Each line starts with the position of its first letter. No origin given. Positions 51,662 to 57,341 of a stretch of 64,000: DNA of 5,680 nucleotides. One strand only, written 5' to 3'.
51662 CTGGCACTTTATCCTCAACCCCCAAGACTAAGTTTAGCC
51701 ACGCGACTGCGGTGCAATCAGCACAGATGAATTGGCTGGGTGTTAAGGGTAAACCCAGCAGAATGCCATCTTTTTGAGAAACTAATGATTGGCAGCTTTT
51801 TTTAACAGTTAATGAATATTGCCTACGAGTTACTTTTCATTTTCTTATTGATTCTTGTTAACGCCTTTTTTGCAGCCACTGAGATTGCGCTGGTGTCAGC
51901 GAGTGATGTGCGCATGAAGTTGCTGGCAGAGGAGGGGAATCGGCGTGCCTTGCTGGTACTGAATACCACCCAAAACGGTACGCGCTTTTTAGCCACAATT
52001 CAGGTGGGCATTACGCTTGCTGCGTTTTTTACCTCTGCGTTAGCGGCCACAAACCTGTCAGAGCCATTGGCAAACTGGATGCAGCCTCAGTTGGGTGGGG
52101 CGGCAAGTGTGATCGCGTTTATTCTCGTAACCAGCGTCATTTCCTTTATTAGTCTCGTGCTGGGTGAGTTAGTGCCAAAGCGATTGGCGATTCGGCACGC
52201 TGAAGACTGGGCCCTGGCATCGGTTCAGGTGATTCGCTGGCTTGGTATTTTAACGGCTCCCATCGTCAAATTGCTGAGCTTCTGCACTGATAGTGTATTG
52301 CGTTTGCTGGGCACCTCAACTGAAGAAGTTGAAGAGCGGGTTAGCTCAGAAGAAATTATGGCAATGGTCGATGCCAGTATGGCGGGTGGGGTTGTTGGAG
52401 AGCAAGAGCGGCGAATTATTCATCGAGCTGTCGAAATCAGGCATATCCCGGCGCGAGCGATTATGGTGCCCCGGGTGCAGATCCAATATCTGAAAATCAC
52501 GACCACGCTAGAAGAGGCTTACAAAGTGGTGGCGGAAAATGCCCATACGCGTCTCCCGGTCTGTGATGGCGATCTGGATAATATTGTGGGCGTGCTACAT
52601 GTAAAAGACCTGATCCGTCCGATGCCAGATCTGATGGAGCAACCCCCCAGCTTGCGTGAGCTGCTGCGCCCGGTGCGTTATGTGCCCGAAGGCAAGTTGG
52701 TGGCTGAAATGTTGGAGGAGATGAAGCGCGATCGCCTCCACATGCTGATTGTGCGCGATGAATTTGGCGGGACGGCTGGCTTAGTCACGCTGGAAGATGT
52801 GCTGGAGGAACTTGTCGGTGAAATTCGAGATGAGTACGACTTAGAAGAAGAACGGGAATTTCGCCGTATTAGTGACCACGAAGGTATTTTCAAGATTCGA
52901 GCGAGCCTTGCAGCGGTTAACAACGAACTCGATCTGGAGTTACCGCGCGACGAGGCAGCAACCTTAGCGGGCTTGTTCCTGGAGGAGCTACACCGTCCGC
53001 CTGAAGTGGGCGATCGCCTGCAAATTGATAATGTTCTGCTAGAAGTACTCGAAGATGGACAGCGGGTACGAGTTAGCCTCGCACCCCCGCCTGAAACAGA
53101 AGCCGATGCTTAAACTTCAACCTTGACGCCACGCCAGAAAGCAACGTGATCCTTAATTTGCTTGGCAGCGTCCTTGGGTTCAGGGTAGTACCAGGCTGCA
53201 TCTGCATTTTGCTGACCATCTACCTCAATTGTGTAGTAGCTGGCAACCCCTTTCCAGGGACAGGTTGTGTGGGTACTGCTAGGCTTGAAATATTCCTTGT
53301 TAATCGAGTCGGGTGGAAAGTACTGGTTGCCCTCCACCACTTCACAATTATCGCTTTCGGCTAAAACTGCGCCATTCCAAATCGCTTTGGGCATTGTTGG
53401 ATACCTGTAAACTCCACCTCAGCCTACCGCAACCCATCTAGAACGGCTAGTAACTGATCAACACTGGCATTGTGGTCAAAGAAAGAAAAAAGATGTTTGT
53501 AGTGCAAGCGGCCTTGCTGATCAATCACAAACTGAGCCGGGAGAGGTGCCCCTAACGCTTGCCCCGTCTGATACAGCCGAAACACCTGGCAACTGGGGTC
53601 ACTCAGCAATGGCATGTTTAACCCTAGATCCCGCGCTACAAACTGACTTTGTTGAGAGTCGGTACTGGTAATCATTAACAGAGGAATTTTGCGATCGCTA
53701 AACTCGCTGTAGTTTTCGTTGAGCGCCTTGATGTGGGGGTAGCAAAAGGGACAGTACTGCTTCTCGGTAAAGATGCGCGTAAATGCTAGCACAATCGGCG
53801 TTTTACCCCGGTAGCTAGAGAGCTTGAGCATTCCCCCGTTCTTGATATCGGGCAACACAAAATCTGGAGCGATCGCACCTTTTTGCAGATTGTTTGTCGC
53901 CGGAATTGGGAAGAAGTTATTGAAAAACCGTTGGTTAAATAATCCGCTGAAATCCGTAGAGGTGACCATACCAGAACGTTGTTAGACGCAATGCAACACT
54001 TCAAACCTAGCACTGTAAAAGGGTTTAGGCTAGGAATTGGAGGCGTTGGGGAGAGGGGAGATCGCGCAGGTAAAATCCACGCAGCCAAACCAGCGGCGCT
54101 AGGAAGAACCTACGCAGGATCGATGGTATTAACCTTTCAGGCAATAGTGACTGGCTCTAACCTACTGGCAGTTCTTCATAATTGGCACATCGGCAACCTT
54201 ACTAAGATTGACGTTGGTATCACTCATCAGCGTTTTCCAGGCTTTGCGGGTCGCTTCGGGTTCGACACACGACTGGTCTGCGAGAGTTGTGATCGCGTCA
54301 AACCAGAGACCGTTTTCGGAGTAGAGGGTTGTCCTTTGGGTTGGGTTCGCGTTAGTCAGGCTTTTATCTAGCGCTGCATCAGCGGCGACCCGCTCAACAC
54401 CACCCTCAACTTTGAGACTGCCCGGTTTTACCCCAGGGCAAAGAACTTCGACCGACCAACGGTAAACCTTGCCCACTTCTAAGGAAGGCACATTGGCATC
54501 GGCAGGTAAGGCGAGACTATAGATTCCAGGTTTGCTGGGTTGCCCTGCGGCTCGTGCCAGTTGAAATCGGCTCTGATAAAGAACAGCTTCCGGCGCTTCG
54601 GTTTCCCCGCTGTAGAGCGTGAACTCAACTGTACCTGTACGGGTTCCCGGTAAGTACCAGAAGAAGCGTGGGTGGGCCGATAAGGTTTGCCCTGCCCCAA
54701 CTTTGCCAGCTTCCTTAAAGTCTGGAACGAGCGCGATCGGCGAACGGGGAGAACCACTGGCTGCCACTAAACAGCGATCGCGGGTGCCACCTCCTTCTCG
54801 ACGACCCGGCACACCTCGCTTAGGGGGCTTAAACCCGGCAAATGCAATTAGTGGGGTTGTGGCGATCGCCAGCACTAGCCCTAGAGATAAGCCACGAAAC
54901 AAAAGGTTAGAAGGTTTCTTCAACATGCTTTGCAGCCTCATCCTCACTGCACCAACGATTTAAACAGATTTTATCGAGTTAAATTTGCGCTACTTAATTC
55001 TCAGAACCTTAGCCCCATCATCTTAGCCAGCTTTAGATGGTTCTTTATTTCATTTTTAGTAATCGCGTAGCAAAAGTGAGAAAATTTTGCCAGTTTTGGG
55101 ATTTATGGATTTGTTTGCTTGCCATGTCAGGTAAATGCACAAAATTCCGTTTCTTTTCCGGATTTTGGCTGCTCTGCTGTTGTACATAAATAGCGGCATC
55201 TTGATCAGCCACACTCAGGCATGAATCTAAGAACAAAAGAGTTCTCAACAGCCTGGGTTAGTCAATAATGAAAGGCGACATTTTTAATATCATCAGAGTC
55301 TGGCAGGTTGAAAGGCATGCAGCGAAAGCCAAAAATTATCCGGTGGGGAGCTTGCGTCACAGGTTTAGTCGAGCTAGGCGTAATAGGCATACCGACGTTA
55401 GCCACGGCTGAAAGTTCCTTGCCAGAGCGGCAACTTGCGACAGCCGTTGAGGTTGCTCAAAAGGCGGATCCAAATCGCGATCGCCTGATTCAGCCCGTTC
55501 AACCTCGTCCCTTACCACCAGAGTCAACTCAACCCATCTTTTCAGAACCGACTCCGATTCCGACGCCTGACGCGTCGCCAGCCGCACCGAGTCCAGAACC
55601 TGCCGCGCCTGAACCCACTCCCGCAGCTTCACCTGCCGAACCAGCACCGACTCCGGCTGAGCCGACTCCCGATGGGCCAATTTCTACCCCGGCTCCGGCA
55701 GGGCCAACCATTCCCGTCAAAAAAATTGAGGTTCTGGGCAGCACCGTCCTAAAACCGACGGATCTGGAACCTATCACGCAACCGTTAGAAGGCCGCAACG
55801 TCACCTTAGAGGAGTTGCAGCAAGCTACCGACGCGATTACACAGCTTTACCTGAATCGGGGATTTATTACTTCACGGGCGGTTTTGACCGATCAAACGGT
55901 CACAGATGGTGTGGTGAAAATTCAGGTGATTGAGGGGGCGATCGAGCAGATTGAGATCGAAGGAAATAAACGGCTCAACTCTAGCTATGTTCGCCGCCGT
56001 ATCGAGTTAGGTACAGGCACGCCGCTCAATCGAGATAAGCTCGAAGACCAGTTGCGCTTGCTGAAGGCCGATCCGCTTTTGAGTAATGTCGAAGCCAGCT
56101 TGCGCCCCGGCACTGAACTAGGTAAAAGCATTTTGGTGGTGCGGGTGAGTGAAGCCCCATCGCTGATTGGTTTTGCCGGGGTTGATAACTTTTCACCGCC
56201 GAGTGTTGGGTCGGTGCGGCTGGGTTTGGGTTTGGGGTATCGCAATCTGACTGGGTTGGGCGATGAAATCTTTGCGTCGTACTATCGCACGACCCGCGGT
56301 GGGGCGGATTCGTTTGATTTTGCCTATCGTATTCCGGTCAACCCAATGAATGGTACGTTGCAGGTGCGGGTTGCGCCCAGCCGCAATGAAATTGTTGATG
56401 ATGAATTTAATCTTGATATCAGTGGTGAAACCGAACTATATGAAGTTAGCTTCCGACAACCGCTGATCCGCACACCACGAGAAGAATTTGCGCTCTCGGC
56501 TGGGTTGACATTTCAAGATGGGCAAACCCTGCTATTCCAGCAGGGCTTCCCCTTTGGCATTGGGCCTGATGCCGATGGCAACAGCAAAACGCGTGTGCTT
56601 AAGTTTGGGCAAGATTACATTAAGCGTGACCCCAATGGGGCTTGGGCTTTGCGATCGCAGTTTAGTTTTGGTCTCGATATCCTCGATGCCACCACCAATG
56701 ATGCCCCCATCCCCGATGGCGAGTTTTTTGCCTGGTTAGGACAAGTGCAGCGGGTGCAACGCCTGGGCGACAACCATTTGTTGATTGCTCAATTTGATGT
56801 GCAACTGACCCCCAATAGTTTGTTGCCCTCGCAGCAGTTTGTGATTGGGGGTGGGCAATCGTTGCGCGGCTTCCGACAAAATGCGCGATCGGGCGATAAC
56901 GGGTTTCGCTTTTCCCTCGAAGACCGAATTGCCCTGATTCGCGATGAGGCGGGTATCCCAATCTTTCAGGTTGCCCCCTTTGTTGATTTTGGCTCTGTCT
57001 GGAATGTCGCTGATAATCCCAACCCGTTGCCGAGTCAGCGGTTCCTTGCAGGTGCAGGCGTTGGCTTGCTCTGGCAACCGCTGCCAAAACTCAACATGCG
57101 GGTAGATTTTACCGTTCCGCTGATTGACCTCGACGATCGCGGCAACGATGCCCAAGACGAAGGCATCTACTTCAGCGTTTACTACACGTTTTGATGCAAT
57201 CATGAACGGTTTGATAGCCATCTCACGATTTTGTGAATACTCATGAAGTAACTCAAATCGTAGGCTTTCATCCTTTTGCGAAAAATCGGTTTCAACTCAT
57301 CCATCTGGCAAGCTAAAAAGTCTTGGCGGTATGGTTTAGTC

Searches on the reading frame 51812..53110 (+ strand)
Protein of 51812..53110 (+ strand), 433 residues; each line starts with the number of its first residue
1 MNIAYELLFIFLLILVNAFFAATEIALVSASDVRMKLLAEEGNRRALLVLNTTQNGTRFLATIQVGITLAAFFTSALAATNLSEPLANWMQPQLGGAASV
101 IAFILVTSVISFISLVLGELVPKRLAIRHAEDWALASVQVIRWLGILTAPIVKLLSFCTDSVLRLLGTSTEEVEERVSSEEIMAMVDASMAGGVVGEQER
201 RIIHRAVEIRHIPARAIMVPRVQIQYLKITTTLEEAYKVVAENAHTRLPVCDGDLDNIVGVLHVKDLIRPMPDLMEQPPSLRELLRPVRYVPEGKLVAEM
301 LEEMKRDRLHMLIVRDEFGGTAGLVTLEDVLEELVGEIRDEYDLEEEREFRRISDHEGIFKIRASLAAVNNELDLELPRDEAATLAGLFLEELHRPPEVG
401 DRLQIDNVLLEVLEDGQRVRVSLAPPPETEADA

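Call 89: search_protein_families(library=pfam, proteins=[window:51812-53110:+], max_evalue=0.00001)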
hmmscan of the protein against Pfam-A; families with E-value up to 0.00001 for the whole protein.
window:51812-53110:+ (433 aa): 3 families
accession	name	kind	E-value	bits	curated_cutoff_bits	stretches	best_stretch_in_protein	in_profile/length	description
PF01595.25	CNNM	-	6e-45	153.6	28.4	1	9-199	2-181/181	Cyclin M transmembrane N-terminal domain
PF00571.33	CBS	-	1.2e-15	58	24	2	217-269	4-53/57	CBS domain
PF03471.22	CorC_HlyC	-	3.4e-12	46.6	27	1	352-414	2-66/81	Transporter associated domain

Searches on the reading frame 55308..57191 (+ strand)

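Call 89: search_protein_families(library=pfam, proteins=[window:55308-57191:+], max_evalue=0.00001)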
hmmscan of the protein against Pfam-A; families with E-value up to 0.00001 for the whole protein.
window:55308-57191:+ (628 aa): 4 families
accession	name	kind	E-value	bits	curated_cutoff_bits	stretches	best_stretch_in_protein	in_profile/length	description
PF03865.19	ShlB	-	1.5e-28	100.6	22.7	1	272-587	1-309/311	Haemolysin secretion/activation protein ShlB/FhaC/HecB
PF08479.16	POTRA_2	-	2e-26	92.1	24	1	136-210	2-76/76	POTRA domain, ShlB-type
PF01103.29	Omp85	-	4.3e-14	53.2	24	1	345-627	73-324/325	Omp85 superfamily domain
PF07244.20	POTRA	-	4.9e-13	50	21.3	1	212-282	3-78/79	Surface antigen variable number repeat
